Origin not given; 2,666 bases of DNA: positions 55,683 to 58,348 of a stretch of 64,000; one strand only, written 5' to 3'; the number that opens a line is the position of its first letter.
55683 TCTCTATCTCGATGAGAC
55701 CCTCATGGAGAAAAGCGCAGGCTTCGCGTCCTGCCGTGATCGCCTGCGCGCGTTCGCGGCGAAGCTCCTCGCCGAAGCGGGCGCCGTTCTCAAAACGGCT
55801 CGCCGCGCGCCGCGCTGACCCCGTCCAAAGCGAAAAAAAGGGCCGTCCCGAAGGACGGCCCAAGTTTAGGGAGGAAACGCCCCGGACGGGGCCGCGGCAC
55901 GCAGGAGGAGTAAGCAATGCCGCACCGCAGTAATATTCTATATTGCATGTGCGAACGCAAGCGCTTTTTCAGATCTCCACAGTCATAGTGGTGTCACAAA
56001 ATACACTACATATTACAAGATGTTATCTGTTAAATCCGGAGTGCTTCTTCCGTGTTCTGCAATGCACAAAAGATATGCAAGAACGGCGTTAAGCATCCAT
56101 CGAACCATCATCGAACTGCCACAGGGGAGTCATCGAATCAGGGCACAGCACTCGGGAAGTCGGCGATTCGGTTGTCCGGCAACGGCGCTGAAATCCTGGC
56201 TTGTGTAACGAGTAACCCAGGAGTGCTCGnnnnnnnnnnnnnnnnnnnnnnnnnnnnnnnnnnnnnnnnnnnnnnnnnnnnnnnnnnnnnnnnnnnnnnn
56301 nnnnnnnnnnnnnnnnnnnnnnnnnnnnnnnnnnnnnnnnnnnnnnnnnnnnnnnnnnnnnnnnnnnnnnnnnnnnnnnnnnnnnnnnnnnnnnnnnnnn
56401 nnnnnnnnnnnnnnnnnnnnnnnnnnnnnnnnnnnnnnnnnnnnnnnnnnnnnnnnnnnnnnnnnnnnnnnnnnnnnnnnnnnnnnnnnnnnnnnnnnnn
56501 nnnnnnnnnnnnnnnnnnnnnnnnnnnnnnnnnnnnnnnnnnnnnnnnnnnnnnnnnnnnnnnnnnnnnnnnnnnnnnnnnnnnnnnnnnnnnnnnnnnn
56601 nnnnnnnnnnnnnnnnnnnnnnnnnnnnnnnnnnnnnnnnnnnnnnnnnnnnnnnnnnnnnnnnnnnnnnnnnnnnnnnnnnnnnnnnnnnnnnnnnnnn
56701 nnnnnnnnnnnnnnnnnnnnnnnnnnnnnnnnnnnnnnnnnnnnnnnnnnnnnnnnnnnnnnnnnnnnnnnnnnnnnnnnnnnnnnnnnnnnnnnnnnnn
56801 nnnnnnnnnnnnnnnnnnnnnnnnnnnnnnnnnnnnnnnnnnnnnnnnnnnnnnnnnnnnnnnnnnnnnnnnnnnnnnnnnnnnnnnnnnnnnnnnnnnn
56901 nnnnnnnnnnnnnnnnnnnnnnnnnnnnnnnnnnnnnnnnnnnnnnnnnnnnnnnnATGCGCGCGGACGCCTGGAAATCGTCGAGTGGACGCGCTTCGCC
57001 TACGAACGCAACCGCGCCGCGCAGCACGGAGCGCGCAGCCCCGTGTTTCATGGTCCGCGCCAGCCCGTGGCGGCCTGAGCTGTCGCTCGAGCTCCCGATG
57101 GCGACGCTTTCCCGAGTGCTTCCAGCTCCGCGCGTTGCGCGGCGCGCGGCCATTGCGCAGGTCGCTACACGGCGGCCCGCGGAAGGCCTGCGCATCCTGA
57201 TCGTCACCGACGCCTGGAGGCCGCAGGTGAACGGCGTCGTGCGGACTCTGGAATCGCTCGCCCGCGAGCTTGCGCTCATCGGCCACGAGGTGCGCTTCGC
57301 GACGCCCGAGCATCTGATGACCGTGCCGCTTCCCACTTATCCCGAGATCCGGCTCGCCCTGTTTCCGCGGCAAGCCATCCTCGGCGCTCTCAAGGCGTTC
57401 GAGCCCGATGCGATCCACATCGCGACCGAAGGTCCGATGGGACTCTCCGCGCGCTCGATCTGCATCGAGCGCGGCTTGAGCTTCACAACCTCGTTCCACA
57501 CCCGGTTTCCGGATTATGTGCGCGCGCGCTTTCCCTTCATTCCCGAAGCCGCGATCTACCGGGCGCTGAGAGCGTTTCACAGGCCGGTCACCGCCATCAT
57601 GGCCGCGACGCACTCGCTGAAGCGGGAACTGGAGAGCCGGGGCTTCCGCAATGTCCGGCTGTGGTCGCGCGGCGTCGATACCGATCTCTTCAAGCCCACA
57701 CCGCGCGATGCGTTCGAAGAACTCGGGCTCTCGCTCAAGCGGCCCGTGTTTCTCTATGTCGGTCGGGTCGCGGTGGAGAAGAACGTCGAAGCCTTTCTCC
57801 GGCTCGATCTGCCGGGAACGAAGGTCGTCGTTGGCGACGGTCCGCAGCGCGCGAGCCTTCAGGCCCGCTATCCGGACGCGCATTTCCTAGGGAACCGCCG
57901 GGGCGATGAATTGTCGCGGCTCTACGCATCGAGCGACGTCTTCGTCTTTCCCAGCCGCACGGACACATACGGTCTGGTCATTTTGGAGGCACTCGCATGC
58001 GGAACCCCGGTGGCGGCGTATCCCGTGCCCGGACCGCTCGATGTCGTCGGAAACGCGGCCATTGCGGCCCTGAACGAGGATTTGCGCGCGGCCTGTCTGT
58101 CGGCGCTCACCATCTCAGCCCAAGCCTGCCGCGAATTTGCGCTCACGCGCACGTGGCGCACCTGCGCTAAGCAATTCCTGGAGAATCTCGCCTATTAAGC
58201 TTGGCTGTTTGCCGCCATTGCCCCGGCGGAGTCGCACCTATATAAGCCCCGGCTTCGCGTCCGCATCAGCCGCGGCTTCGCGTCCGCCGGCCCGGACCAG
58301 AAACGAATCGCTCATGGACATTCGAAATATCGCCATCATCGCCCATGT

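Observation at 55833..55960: Minus-strand small RNA candidate (a gene type the ORF track cannot show) with two anti-Shine-Dalgarno motifs, between the N-formylglutamate amidohydrolase gene and plcP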

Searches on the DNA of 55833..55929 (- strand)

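Call 46: build_rna_model(alignment_id=A2, structure=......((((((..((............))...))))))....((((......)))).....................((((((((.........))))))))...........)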
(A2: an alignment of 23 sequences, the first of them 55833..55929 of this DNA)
Model R1 built from alignment A2 (23 sequences, 114 columns); structure: as given.
model positions 96; base pairs 20; branch points 2; effective number of sequences 1.1; information 0.595 bits per position. Calibrated on 0.2 Mb of random sequence (short: E-values are rough).
structure used (alignment columns):
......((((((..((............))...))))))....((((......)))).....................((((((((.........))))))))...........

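Call 47: search_with_rna_model(model_id=R1, sources=[window, L001, L002, L003, L004, L005, L006, L007, L008, L009, L010, L011, L012, L013, L014, L015, L016, L017, L018, L019, L020, L021, L022, L023, L024, L025, L026, L027, L028, L029, L030, L031, L032, L033, L034, L035, L036, L037, L038, L039, L040, L041, L042, L043, L044, L045, L046, L047, L048, L049, L050, L051, L052, L053, L054, L055, L056, L057, L058, L059, L060, L061, L062, L063, L064, L065, L066, L067, L068, L069, L070, L071, L072, L073, L074, L075, L076, L077, L078, L079, L080], max_evalue=0.001, make_alignment=true)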
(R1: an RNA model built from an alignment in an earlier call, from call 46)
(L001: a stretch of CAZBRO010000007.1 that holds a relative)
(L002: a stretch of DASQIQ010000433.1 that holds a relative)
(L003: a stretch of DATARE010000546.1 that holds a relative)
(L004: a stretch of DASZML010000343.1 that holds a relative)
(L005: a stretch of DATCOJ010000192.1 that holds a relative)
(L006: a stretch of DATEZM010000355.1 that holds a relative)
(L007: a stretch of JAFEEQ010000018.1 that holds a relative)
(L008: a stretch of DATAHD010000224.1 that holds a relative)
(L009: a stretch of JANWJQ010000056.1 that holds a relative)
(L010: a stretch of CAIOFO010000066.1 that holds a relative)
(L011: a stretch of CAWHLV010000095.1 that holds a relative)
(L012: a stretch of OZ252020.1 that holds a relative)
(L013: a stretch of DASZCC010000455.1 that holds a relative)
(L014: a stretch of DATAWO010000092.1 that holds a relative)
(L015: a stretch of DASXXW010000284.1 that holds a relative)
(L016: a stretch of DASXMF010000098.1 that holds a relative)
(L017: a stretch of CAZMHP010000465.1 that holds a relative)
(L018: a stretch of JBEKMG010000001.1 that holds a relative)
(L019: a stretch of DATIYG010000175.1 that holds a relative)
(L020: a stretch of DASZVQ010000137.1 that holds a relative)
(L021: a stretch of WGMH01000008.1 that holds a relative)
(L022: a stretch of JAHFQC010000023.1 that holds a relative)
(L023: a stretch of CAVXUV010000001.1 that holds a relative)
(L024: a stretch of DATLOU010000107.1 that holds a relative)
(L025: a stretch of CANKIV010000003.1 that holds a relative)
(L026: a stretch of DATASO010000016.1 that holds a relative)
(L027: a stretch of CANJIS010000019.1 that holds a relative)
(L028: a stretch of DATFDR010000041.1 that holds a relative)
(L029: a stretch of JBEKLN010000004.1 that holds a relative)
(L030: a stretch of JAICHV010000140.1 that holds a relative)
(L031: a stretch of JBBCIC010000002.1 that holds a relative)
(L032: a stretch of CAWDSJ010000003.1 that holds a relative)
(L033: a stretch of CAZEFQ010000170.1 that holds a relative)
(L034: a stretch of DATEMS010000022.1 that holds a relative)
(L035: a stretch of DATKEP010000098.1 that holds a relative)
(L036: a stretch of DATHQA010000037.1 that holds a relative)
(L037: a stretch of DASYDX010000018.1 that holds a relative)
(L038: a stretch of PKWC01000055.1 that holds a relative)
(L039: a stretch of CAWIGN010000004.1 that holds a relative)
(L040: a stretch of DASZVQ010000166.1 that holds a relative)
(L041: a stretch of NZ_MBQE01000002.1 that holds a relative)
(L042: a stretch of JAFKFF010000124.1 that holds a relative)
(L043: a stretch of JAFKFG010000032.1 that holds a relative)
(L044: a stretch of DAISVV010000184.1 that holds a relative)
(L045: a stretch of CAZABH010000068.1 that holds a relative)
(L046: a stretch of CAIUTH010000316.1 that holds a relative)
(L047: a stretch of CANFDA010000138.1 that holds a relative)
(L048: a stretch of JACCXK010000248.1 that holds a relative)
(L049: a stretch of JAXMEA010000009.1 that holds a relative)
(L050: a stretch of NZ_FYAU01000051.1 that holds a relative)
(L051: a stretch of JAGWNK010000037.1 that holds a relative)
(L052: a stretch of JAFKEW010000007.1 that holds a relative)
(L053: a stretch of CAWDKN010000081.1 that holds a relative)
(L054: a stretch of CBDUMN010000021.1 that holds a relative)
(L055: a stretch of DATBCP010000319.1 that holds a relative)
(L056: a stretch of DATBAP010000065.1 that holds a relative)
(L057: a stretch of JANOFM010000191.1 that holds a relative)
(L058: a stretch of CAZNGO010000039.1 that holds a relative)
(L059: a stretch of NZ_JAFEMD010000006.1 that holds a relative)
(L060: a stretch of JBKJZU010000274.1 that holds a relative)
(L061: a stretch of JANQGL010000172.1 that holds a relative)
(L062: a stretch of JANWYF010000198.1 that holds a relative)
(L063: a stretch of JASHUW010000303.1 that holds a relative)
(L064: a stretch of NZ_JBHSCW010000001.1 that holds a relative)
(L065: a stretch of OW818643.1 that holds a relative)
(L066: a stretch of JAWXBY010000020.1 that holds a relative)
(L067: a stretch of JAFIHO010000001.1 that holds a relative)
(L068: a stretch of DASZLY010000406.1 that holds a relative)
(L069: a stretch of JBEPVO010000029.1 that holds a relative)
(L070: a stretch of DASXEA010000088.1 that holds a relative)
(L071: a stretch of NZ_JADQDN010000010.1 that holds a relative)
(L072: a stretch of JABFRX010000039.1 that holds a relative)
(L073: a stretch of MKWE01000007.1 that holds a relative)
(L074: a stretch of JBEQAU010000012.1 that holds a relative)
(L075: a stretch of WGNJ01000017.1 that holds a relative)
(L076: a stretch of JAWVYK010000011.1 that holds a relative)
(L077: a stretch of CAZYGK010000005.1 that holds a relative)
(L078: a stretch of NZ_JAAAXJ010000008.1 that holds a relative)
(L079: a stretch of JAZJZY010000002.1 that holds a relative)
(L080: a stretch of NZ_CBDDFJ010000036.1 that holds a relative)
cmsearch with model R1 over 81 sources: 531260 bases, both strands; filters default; matches with E-value up to 0.001: 72.
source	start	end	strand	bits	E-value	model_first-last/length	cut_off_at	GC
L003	3833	3930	-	109.2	1.2e-24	1-96/96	no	0.64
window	55835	55929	-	107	4.2e-24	1-96/96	no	0.66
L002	3332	3427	-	104.9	1.4e-23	1-96/96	no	0.65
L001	3840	3936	-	102.1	7e-23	1-96/96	no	0.65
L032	3834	3931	-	78.4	5.8e-17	1-96/96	no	0.61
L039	3932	4026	-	78.2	6.4e-17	1-96/96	no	0.62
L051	3946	4039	-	78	7.1e-17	1-96/96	no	0.65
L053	4124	4222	-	77.5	9.6e-17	1-96/96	no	0.63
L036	1179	1278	-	76.6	1.6e-16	1-96/96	no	0.65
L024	2531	2629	-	76.1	2.1e-16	1-96/96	no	0.61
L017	1263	1360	-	76.1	2.2e-16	1-96/96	no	0.61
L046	2619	2712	-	75.2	3.5e-16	1-96/96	no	0.6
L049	4413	4506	-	74.9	4.3e-16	1-96/96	no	0.61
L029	3838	3930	-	74.6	5e-16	1-96/96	no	0.66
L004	1509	1606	-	73.2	1.1e-15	1-96/96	no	0.57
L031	3836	3934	-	73.1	1.2e-15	1-96/96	no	0.63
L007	3845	3943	-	72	2.2e-15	1-96/96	no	0.62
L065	5594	5674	+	71.7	2.7e-15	1-96/96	no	0.62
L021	4221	4317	-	71.6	2.8e-15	1-96/96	no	0.62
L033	4151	4244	-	71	3.9e-15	1-96/96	no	0.66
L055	1225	1318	-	70.7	4.6e-15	1-96/96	no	0.62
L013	3844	3941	-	70.5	5.1e-15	1-96/96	no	0.65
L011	4393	4486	-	69.9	7.6e-15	1-96/96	no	0.62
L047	3967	4060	-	69.8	7.7e-15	1-96/96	no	0.62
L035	2027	2120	-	69.5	9.1e-15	1-96/96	no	0.65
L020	4437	4530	-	69.3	1.1e-14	1-96/96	no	0.62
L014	4451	4544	-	69.2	1.1e-14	1-96/96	no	0.63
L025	4112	4204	+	68.9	1.3e-14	1-96/96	no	0.63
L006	2715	2812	-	68.5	1.7e-14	1-96/96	no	0.61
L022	3864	3945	-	68.1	2.1e-14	1-96/96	no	0.62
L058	3950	4043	-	68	2.1e-14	1-96/96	no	0.64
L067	2162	2255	-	68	2.1e-14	1-96/96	no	0.64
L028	4010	4092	-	67.9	2.3e-14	1-96/96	no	0.61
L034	3952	4034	-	67.9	2.3e-14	1-96/96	no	0.61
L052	4269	4367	-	67.1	3.8e-14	1-96/96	no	0.68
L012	3838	3939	-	66.9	4.1e-14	1-96/96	no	0.56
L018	3950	4047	-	66.8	4.3e-14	1-96/96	no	0.68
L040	2249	2342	-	66.7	4.6e-14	1-96/96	no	0.63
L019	4196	4291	-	66.1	6.7e-14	1-96/96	no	0.59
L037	2465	2561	-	65.5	9.2e-14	1-96/96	no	0.64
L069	2832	2928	-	65.1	1.2e-13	1-96/96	no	0.66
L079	3966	4062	-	65.1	1.2e-13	1-96/96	no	0.66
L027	2655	2747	-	64.1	2.1e-13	1-96/96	no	0.62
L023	3886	3986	-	64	2.2e-13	1-96/96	no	0.58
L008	1946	2028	-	63.3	3.3e-13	1-96/96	no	0.63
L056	3875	3974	-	62.2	6e-13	1-96/96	no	0.62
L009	4263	4357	-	61.6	8.8e-13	1-96/96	no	0.6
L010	3968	4062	-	61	1.2e-12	1-96/96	no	0.61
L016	3830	3924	-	60.8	1.3e-12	1-96/96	no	0.68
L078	3886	3978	-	60.4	1.7e-12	1-96/96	no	0.59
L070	3828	3925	-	60.3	1.8e-12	1-96/96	no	0.67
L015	2045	2138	-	60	2.2e-12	1-96/96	no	0.65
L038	3831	3928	-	56.9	1.3e-11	1-96/96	no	0.66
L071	3874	3968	-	56.4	1.7e-11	1-96/96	no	0.58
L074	3876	3970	-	56.4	1.7e-11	1-96/96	no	0.58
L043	3894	3991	-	56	2.1e-11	1-96/96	no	0.71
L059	3874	3967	-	56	2.2e-11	1-96/96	no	0.56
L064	3883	3978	-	54.7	4.5e-11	1-96/96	no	0.59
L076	1682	1794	-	54.6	4.8e-11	1-96/96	no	0.59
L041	3917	4007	-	53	1.2e-10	1-96/96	no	0.64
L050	3936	4026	-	53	1.2e-10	1-96/96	no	0.64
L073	3847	3927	-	50.5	4.9e-10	1-96/96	no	0.59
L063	1425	1519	-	48.4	1.7e-09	1-96/96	no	0.59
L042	1671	1739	-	48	2.1e-09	29-96/96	5'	0.62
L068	3902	3997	-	46.8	4.2e-09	1-96/96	no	0.59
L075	4407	4506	-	45.8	7.3e-09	1-96/96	no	0.64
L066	4417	4515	-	41.5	8.8e-08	1-96/96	no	0.63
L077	4411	4508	-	40.8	1.3e-07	1-96/96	no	0.63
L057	3977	4073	-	40.6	1.5e-07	1-96/96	no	0.59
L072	3876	3973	-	35.6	2.6e-06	1-96/96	no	0.64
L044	2683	2777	-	34.5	4.8e-06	1-96/96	no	0.62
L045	3059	3153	-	33.3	9.8e-06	1-96/96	no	0.63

Alignment A3: 72 matches aligned to the model, 152 columns, each read 5' to 3' on its own strand. Consensus structure (alignment columns), stored with it:
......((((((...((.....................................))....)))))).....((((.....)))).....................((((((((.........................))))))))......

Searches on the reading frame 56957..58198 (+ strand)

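Call 8: search_protein_families(library=pfam, proteins=[window:56957-58198:+])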
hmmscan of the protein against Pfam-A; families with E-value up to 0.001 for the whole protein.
window:56957-58198:+ (413 aa): 5 families
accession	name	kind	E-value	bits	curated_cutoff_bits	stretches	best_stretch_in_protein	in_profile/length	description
PF13439.12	Glyco_transf_4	-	2e-21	77.2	28.5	1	91-243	1-169/170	Glycosyltransferase Family 4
PF13692.12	Glyco_trans_1_4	-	2.3e-20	73.7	27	1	262-375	1-128/142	Glycosyl transferases group 1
PF00534.26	Glycos_transf_1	-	7.6e-20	71.6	26.4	1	253-368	6-135/172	Glycosyl transferases group 1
PF20706.3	GT4-conflict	-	1.7e-08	34.3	26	1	317-352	273-308/385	Family 4 Glycosyltransferase in conflict systems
PF13579.12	Glyco_trans_4_4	-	9.3e-07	29.8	29.7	1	92-234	1-151/158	Glycosyl transferase 4-like domain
